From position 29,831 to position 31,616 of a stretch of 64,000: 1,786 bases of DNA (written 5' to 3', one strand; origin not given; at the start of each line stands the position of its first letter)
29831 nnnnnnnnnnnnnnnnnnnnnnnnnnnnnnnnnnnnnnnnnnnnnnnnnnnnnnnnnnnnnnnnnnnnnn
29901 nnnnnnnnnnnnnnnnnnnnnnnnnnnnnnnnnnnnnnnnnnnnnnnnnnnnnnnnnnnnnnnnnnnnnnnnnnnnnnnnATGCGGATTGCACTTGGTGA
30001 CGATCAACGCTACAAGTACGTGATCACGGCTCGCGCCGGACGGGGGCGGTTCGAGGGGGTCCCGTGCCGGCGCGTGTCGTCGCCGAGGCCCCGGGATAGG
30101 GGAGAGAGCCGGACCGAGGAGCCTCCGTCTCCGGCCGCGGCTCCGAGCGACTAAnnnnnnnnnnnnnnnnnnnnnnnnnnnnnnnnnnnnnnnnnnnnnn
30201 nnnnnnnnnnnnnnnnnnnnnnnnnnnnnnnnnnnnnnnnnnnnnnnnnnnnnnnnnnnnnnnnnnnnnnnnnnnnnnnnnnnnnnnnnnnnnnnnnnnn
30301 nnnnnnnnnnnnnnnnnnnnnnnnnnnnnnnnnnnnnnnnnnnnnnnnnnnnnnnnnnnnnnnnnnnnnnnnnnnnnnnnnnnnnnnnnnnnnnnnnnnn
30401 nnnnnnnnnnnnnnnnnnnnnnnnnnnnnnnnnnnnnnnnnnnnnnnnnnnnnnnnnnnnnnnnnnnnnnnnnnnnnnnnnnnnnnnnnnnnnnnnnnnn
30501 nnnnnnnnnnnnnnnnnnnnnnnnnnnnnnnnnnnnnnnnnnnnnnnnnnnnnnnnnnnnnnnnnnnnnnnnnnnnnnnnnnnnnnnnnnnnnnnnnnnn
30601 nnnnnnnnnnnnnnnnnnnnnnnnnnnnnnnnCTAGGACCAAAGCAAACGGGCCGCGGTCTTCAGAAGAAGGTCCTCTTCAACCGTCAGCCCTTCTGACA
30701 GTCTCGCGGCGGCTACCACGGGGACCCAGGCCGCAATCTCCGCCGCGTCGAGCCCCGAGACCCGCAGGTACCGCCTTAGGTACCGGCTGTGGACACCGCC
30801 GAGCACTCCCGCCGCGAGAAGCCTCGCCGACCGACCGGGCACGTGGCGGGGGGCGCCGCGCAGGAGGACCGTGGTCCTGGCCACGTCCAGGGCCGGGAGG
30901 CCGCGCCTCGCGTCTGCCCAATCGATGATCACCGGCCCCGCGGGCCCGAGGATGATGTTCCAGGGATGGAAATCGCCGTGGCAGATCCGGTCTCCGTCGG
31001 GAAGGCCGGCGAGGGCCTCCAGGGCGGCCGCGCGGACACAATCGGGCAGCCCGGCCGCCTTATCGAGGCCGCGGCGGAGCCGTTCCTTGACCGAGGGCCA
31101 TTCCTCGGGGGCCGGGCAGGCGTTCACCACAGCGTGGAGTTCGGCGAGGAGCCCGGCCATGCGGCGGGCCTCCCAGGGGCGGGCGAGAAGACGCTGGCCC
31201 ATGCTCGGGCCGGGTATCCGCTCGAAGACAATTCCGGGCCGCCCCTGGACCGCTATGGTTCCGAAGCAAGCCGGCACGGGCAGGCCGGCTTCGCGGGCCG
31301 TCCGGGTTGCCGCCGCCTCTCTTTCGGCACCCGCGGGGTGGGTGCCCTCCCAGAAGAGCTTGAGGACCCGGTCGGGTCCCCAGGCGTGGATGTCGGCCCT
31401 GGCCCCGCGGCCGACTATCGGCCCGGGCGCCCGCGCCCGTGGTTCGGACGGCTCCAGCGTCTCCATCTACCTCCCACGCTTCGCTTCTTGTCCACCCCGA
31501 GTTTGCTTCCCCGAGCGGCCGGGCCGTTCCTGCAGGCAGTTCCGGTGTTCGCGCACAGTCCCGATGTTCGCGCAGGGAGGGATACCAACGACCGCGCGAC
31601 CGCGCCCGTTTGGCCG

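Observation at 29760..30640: LexA-controlled divergent unit: perfect Cheo box on a strong outward promoter, a 57-aa Arg-rich ORF, a third Cheo box, and ~480 bp of ORF-poor structured DNA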

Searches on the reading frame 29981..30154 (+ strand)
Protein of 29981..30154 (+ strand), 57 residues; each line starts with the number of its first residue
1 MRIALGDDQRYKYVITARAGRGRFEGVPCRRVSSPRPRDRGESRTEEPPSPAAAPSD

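Call 9: find_encoding_contigs(protein=window:29981-30154:+, flank=6000, max_places=10)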
Protein window:29981-30154:+ (57 aa): 1 contig read that carries it; 1 place shown.
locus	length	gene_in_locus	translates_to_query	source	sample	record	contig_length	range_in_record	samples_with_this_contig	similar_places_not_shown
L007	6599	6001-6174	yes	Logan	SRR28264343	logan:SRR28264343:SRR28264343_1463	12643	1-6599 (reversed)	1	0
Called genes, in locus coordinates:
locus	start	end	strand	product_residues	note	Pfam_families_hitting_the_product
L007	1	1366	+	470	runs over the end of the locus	PF13167:GTP-bdg_N, PF16360:GTP-bdg_M, PF00009:GTP_EFTU (faint), PF01926:MMR_HSR1, PF02421:FeoB_N (weak), PF19275:HflX_C (weak)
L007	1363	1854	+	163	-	PF00583:Acetyltransf_1, PF13302:Acetyltransf_3, PF13673:Acetyltransf_10, PF13508:Acetyltransf_7, PF08445:FR47 (weak)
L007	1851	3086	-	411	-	PF13433:Peripla_BP_5, PF13458:Peripla_BP_6, PF01094:ANF_receptor, PF13433:Peripla_BP_5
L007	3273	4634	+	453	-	PF06838:Met_gamma_lyase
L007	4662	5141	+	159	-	PF04306:DUF456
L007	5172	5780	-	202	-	PF01726:LexA_DNA_bind, PF09339:HTH_IclR (weak), PF12802:MarR_2 (weak), PF00717:Peptidase_S24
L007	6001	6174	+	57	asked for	-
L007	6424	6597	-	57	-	?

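Call 12: find_homologous_proteins(query=window:29981-30151:+, max_evalue=10)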
Query window:29981-30151:+ (57 aa): 2 proteins with E <= 10 among 2 candidates.
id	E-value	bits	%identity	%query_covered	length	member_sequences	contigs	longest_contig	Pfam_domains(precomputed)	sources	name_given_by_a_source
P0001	9.7e-30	118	100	100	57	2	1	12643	-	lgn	-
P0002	1.3e-27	112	95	100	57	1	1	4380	-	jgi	jgi:hypothetical protein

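Call 22: find_homologous_proteins(query=A1, max_evalue=10)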
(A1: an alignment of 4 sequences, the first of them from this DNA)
Query A1 (4 sequences) (57 aa, profile of the alignment): 4 proteins with E <= 10 among 72 candidates.
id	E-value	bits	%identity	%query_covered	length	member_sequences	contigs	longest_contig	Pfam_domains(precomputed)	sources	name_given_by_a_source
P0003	1.2e-29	120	56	54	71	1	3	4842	-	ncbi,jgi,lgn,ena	-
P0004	1.3e-27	114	44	54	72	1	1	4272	-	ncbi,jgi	jgi:hypothetical protein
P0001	7.3e-23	99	100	100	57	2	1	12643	-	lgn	-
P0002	1.6e-22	97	95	100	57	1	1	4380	-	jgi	jgi:hypothetical protein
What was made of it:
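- Tried and rejected: Word-indexed protein searches with the ORF and with a four-sequence profile: these returned only the sequences already found (calls 12, 22).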

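Call 23: search_protein_families(library=pfam, proteins=[window:29981-30151:+], max_evalue=1)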
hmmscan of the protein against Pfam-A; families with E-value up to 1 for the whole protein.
seq(57 aa): 0 families
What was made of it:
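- On Gram-positive lexA-adjacent SOS cell-division inhibitors (YneA/SosA/ChiZ/DivS): There is no Pfam hit (call 23).
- There is no RHH or DUF1778 signature (call 23).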

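Call 33: search_protein_representatives(alignment_id=A2)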
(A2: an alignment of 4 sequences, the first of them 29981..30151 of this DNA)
Query: 4 sequences, 68 profile positions. Proteins with E-value up to 0.001 (for the whole library): 10; up to 1e-10: 3; up to 1e-30: 0. The best 10 are listed.
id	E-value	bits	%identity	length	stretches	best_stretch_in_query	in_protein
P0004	4.3e-28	113.7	-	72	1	1-66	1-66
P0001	2.3e-23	98.5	-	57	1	1-65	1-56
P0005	8.5e-16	74.3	-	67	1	1-68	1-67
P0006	1.5e-08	51.0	-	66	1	1-49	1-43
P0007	1.9e-07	47.5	-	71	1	1-58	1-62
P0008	2.3e-07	47.3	-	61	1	1-35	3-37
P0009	5.8e-07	46.0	-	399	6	21-37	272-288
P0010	7.7e-06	42.4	-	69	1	1-42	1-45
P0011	9.6e-06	42.1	-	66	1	1-63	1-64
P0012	4.6e-05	39.9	-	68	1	2-53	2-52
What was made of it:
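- Tried and rejected: The exhaustive HMMER search was needed to reach the wider family (call 33).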

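Call 35: find_encoding_contigs(protein=P0006, flank=3000, max_places=4)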
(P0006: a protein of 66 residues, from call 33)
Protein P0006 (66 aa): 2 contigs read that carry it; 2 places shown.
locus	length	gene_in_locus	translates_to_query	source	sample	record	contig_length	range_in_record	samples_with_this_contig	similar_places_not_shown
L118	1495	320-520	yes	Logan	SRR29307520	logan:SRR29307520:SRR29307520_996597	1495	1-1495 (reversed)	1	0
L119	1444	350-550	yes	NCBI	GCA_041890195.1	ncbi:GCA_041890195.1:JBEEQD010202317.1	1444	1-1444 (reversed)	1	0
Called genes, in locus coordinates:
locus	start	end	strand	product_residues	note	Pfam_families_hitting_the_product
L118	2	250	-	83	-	?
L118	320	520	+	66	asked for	-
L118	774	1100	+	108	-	PF00583:Acetyltransf_1 (weak)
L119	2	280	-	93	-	?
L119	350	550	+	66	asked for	-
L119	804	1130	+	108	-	PF00583:Acetyltransf_1 (weak)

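Call 36: find_encoding_contigs(protein=P0008, flank=3000, max_places=4)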
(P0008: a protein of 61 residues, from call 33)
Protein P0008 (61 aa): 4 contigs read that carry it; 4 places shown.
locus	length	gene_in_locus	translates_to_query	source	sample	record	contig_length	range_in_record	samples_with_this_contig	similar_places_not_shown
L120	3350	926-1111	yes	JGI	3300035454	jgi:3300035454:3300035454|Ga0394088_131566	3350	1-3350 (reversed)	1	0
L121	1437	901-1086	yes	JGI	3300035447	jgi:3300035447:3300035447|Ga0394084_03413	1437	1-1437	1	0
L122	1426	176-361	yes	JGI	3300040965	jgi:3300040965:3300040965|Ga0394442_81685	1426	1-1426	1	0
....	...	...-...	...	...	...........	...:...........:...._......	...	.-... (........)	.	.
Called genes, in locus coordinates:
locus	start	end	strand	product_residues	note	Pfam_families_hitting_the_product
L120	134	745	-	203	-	PF01726:LexA_DNA_bind, PF09339:HTH_IclR (weak), PF12802:MarR_2 (weak), PF00717:Peptidase_S24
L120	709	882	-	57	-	-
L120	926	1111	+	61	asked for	-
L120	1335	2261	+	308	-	PF02899:Phage_int_SAM_1, PF13495:Phage_int_SAM_4, PF00589:Phage_integrase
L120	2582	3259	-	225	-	PF01966:HD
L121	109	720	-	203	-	PF01726:LexA_DNA_bind, PF09339:HTH_IclR (weak), PF12802:MarR_2 (weak), PF00717:Peptidase_S24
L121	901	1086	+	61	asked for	-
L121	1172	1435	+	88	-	?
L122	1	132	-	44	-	?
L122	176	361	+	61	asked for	-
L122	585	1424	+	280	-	?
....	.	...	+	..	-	?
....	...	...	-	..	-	-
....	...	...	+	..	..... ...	-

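Call 42: search_protein_families(library=ncbifam, proteins=[L120:1335-2258:+, window:29981-30151:+, P0008], max_evalue=0.01)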
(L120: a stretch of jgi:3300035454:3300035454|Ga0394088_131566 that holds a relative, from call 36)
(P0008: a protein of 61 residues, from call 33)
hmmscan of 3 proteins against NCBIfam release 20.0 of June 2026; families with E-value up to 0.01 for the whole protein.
L120:1335-2258:+ (308 aa): 12 families
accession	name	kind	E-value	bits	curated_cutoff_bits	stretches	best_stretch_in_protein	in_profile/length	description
TIGR02224.1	recomb_XerC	equivalog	1.3e-59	202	335.15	1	10-303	7-289/295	tyrosine recombinase XerC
TIGR02225.1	recomb_XerD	equivalog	2e-59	201.3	329.6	1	6-304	3-287/290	site-specific tyrosine recombinase XerD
NF001399.0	PRK00283.1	subfamily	1e-57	195.7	279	1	3-304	9-296/300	tyrosine recombinase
NF040815.2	recomb_XerA_Arch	equivalog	9.9e-54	182.6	220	1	15-298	11-261/263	site-specific tyrosine recombinase/integron integrase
NF002331.0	PRK01287.1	subfamily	1.9e-36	125.8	371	1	3-290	26-312/365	site-specific tyrosine recombinase XerC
NF003462.0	PRK05084.1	equivalog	3e-30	105.2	267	1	133-302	188-355/360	tyrosine recombinase XerS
TIGR02249.1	integrase_gron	subfamily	2e-26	93.1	265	2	227-296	237-306/315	integron integrase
NF011946.0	PRK15417.1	equivalog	1.5e-12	47.4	435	1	233-291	258-316/337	integron integrase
NF007371.0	PRK09871.1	subfamily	3e-12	46.5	222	1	141-288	26-172/198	tyrosine-type DNA invertase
NF007370.0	PRK09870.1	subfamily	6.8e-08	32.4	221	1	142-288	33-177/200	tyrosine-type DNA invertase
NF040693.1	recomb_GmtY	equivalog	0.00023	20.5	340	0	136-163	213-240/441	gamma-mobile-trio recombinase GmtY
NF047926.1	integrase_GmtZ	equivalog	0.0036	15.3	600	1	235-292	416-472/784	gamma-mobile-trio integrase GmtZ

window:29981-30151:+ (57 aa): 0 families

P0008 (61 aa): 0 families
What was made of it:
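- Closest known: Single-recombinase Xer modules with a linked site. Different: The recombinase scores below the XerC, XerD and XerS equivalog cut-offs (call 42).
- Closest known: LexA-controlled tyrosine recombinases. Different: The match to the integron-integrase model is weak, 93 bits against a cut-off of 265 (call 42).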

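Call 51: predict_structure(alignment_id=A3)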
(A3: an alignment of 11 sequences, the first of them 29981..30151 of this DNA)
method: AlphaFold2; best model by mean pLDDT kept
length: 57 residues; sequences in the alignment: 11
mean_pLDDT: 56.9   pTM: 0.23
mean pLDDT of the five models: 56.9, 55.3, 53.3, 52.4, 50.3
residues with pLDDT >= 90: 0; 70-90: 11; 50-70: 27; < 50: 19
segments of 3 or more residues with pLDDT < 50: 41-51, 53-57
pLDDT, mean of each block of 10 residues (from residue 1): 55 66 73 55 44 46
secondary structure, 60 per line:
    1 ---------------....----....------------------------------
elements in order: E16-19 E24-27
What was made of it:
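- The AlphaFold model is poor, with pLDDT 57 and only one beta-hairpin (call 51), so there is no structural clue to a target.
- Tried and rejected: AlphaFold2 with an 11-sequence alignment: pLDDT 57, too poor for a fold search (call 51).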

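Call 52: find_encoding_contigs(protein=P0010, flank=3500, max_places=4)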
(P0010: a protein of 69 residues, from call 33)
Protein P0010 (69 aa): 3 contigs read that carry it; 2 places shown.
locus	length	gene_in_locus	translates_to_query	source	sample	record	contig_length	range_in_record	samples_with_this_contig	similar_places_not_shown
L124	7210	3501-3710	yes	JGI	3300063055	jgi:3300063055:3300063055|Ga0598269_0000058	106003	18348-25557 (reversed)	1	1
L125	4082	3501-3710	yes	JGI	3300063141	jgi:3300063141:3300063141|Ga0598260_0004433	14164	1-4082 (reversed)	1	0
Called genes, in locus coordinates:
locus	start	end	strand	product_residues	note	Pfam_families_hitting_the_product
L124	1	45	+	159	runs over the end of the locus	PF04306:DUF456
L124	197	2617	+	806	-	PF00188:CAP, PF00395:SLH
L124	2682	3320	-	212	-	PF01726:LexA_DNA_bind, PF00717:Peptidase_S24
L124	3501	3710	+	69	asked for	-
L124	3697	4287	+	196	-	PF00583:Acetyltransf_1, PF13673:Acetyltransf_10 (weak), PF13508:Acetyltransf_7 (weak)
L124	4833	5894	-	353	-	PF01522:Polysacc_deac_1, PF01476:LysM, PF23473:LysM3_LYK4_5 (weak)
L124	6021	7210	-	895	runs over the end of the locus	PF13522:GATase_6, PF13537:GATase_7, PF00733:Asn_synthase, PF01996:F420_ligase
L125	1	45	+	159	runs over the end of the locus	PF04306:DUF456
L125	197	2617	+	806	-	PF00188:CAP, PF00395:SLH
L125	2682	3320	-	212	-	PF01726:LexA_DNA_bind, PF00717:Peptidase_S24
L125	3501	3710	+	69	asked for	-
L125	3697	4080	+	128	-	?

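Call 53: find_encoding_contigs(protein=P0011, flank=3500, max_places=4)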
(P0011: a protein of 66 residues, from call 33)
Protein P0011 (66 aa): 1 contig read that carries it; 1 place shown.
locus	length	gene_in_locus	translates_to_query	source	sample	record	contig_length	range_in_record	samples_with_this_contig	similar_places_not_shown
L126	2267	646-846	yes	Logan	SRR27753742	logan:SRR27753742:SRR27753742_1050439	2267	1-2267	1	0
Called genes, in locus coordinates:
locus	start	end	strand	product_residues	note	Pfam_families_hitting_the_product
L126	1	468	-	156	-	?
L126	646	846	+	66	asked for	-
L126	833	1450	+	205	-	PF00583:Acetyltransf_1, PF13673:Acetyltransf_10 (weak), PF13508:Acetyltransf_7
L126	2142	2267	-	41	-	?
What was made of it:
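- In two lineages a Xer-like recombinase follows instead (calls 36, 52, 53).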

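Call 63: search_protein_families(library=padloc, proteins=[window:29981-30151:+, P0008, P0010], max_evalue=0.1)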
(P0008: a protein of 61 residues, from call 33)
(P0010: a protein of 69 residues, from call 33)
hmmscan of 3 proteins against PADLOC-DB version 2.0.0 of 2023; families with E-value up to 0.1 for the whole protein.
window:29981-30151:+ (57 aa): 0 families

P0008 (61 aa): 0 families

P0010 (69 aa): 0 families
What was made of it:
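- On GNAT/RHH-type toxin-antitoxin (small ORF as antitoxin): There is no Pfam or PADLOC hit (calls 23, 63).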

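Call 64: search_protein_families(library=phrogs, proteins=[window:29981-30151:+, P0008, P0010, P0004, P0003, P0006], max_evalue=0.1)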
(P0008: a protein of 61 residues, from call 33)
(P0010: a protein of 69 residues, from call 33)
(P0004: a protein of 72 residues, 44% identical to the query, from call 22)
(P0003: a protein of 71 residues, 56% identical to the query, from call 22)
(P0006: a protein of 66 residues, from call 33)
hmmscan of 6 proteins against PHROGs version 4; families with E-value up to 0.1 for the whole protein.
window:29981-30151:+ (57 aa): 0 families

P0008 (61 aa): 1 family
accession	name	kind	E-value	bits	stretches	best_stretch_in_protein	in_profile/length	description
phrog_28114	-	unknown function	0.083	13.7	0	10-39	24-55/61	-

P0010 (69 aa): 0 families

P0004 (72 aa): 0 families

P0003 (71 aa): 0 families

P0006 (66 aa): 0 families
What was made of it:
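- There is no homology to any Xis or XafT family (calls 23, 42, 64).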

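Call 66: search_solved_structures(query=A3, max_evalue=10)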
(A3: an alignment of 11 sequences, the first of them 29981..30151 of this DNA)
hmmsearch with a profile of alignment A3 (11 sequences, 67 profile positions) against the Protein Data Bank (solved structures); distinct sequences matched with E-value up to 10: 4.
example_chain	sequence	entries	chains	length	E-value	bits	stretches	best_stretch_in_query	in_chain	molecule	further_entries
4v6w_CL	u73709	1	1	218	0.17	15.7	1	6-43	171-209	60S ribosomal protein L13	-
6xu6_CL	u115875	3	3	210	0.3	14.9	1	6-41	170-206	60S ribosomal protein L13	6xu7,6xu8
4osp_A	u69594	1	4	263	0.44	14.4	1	14-40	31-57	Oxygenase-reductase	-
5xy3_M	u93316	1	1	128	1.4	12.8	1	4-16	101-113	Ribosomal protein L14, putative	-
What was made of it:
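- Tried and rejected: Pfam, NCBIfam, PHROGs, PADLOC and a PDB profile search: no hits (calls 23, 42, 63, 64, 66).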

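Call 74: search_dna_similar(query=window:29981-30151:+, collection=phages, mode=protein, max_evalue=1, max_rows=5)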
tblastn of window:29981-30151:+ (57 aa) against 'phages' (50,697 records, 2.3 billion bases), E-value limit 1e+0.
No match.

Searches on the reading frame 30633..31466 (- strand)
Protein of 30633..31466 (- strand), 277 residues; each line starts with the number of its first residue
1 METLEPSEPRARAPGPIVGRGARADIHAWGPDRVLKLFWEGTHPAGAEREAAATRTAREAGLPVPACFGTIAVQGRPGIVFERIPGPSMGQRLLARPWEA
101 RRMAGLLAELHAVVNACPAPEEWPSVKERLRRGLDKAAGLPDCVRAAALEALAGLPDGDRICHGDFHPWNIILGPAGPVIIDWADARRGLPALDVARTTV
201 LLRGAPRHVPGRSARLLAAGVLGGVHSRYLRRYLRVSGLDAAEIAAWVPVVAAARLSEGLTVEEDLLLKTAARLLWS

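Call 62: search_protein_families(library=pfam, proteins=[window:30633-31466:-], max_evalue=0.01)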
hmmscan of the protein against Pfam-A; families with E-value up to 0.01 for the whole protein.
window:30633-31466:- (277 aa): 3 families
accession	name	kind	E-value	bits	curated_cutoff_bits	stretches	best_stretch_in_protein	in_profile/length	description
PF01636.29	APH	-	1.9e-22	80.6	23.2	1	32-199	22-210/239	Phosphotransferase enzyme family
PF01163.29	RIO1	-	9.6e-05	22.5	22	1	157-185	122-150/187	RIO domain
PF19974.5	TCAD9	-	0.00075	19.2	40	1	161-194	299-333/429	Ternary complex associated domain 9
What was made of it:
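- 30633..31466 (-): Convergent APH-family phosphotransferase gene, the right boundary of the locus. Pfam APH, E = 1.9e-22 (call 62).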
